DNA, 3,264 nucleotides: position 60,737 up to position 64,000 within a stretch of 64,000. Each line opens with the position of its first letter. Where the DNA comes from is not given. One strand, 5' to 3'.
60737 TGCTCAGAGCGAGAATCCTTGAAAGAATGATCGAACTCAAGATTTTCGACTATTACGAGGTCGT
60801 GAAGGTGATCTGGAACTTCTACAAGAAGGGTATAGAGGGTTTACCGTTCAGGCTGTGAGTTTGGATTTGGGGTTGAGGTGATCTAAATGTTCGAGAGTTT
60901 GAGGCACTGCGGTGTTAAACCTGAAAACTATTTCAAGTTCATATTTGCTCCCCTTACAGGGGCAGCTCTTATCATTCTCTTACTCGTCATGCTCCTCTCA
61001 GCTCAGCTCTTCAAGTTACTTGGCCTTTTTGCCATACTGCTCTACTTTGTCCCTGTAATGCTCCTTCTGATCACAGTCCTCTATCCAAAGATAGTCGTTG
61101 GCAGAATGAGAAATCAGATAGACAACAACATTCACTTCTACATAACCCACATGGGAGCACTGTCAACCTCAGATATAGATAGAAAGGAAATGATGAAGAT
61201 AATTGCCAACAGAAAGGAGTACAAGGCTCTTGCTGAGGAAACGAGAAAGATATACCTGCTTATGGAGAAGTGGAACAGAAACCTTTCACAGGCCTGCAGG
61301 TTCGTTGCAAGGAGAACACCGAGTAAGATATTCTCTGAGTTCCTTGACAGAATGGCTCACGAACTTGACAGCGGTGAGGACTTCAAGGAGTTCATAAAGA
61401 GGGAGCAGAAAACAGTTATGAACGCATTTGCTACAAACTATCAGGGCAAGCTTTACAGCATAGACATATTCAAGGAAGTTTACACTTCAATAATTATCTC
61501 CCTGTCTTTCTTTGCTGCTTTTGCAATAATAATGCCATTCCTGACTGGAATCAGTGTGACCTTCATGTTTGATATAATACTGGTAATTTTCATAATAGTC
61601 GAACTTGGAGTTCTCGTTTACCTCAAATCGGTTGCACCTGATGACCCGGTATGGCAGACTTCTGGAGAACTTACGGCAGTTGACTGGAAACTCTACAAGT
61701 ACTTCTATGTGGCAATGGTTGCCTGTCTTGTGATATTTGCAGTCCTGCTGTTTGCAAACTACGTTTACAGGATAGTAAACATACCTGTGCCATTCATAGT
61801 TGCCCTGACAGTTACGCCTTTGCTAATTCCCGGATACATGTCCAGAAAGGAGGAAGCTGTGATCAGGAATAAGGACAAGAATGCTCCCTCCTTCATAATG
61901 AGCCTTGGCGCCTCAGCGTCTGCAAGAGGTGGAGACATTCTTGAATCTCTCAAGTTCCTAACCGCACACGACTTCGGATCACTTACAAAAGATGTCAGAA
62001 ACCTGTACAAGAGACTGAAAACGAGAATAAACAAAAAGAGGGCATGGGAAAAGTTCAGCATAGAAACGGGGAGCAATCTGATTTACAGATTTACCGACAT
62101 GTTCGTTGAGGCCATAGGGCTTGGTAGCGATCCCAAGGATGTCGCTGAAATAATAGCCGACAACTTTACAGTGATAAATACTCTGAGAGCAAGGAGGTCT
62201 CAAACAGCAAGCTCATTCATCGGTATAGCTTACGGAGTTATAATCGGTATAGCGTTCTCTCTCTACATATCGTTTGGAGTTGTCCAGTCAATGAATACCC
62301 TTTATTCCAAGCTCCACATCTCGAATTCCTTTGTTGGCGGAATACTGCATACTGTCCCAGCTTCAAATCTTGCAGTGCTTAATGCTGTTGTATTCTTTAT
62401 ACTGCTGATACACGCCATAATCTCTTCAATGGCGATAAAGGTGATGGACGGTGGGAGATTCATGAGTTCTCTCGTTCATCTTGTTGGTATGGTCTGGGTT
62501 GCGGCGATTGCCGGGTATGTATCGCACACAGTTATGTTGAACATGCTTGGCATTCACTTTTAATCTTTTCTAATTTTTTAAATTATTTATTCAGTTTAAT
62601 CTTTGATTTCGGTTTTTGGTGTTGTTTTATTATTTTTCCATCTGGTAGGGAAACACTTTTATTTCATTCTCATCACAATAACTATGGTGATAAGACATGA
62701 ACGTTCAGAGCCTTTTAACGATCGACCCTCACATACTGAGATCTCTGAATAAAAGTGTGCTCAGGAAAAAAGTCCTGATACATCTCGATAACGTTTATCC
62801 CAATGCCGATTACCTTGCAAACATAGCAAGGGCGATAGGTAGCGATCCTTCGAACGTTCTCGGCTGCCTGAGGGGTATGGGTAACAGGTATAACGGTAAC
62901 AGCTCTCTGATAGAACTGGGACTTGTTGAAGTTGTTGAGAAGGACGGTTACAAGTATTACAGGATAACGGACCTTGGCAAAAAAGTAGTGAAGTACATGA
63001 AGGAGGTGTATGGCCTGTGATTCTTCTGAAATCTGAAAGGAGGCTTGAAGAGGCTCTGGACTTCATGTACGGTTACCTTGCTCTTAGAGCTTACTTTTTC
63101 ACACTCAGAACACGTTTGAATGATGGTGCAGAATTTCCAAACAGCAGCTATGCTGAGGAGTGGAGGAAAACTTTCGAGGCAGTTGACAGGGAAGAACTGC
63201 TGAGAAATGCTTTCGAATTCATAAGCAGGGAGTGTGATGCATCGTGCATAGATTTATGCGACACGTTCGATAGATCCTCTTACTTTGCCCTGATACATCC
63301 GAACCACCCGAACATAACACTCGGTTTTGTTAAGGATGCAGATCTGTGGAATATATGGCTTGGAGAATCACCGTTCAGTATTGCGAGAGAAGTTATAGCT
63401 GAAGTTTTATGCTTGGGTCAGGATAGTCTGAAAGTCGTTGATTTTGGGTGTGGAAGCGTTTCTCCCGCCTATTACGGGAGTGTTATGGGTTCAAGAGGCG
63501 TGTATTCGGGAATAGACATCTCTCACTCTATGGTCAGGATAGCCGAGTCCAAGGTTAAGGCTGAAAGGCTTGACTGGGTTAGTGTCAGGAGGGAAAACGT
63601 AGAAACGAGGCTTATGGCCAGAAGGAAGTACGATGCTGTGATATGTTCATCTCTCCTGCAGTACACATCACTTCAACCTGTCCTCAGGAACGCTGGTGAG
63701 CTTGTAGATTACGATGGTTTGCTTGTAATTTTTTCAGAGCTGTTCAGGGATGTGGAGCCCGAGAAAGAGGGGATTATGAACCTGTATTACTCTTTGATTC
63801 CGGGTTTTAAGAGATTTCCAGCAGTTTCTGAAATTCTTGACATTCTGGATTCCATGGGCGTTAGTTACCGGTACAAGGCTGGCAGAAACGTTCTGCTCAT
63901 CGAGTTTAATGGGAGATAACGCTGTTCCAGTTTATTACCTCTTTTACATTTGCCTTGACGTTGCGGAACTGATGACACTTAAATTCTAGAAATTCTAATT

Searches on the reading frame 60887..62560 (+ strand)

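Call 26: search_protein_families(library=pfam, proteins=[window:60887-62560:+], max_evalue=0.00001)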
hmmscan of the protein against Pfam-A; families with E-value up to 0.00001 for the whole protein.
window:60887-62560:+ (558 aa): 1 family
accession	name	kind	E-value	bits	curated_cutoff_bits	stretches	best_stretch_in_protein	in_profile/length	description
PF00482.28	T2SSF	-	9e-17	61.6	25.2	1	86-211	2-122/125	Type II secretion system (T2SS), protein F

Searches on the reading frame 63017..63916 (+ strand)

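Call 67: search_protein_families(library=pfam, proteins=[window:63017-63916:+], max_evalue=0.00001)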
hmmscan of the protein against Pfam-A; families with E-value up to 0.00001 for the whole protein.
window:63017-63916:+ (300 aa): 4 families
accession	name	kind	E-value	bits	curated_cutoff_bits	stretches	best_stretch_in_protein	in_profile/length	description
PF13847.12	Methyltransf_31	-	6.1e-09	36.2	27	1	137-238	4-109/145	Methyltransferase domain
PF13649.12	Methyltransf_25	-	1.6e-08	35.6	27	1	140-230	1-93/97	Methyltransferase domain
PF08241.18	Methyltransf_11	-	1e-07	32.9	21.2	1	141-238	1-95/95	Methyltransferase domain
PF08242.18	Methyltransf_12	-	3.9e-07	31.2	30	1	142-236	2-98/98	Methyltransferase domain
